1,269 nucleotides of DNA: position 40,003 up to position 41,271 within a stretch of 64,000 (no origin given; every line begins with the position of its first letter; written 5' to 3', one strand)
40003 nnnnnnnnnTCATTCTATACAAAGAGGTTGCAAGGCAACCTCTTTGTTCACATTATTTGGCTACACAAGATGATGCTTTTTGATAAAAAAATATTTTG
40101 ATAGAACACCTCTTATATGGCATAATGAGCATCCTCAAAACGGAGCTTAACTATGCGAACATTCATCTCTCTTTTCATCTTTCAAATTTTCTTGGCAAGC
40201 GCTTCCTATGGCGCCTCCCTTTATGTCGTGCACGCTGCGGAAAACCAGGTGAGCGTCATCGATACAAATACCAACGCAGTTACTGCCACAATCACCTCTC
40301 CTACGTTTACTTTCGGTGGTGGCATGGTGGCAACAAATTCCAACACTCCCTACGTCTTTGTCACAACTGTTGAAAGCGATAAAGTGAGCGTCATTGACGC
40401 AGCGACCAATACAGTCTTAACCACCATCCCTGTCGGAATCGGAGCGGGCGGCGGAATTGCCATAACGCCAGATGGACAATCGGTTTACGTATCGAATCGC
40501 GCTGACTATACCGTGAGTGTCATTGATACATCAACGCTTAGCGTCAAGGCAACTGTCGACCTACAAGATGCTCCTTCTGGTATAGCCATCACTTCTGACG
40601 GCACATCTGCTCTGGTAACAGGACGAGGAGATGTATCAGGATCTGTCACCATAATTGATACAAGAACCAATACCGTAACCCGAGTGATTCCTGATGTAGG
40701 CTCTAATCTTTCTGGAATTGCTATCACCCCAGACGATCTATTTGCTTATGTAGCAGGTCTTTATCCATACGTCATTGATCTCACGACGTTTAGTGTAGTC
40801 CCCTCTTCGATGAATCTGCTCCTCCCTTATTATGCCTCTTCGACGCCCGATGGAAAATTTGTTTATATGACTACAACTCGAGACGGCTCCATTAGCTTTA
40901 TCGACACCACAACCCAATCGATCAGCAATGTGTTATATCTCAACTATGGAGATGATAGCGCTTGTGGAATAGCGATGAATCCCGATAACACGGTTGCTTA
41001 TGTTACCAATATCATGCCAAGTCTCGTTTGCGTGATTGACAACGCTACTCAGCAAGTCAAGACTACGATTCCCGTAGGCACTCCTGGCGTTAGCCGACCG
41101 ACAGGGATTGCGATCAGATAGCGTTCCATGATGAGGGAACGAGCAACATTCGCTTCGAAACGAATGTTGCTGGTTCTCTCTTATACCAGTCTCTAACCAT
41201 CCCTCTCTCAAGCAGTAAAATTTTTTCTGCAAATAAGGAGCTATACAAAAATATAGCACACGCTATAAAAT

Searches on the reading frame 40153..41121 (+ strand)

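Call 74: search_protein_families(library=pfam, proteins=[window:40153-41121:+], max_evalue=0.00001)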
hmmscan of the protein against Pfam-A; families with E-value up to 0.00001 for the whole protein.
window:40153-41121:+ (322 aa): 5 families
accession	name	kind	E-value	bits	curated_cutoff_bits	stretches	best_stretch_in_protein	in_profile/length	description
PF02239.22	Cytochrom_D1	-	1.2e-11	44.2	25.5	0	25-136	9-116/368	Cytochrome D1 heme domain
PF25174.1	Beta-prop_THOC3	-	6.1e-11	42.3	305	1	58-195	51-183/272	THOC3 beta-propeller domain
PF16819.11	DUF5074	-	7.2e-09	35.6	27.2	1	30-139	116-225/353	Domain of unknown function (DUF5074)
PF24807.1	WD40_CDC20-Fz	-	2.8e-07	30.6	200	0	25-188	67-226/292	CDC20/Fizzy WD40 domain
PF21783.3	YNCE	-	6.5e-07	29.4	27.1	0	62-188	206-330/339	YNCE-like beta-propeller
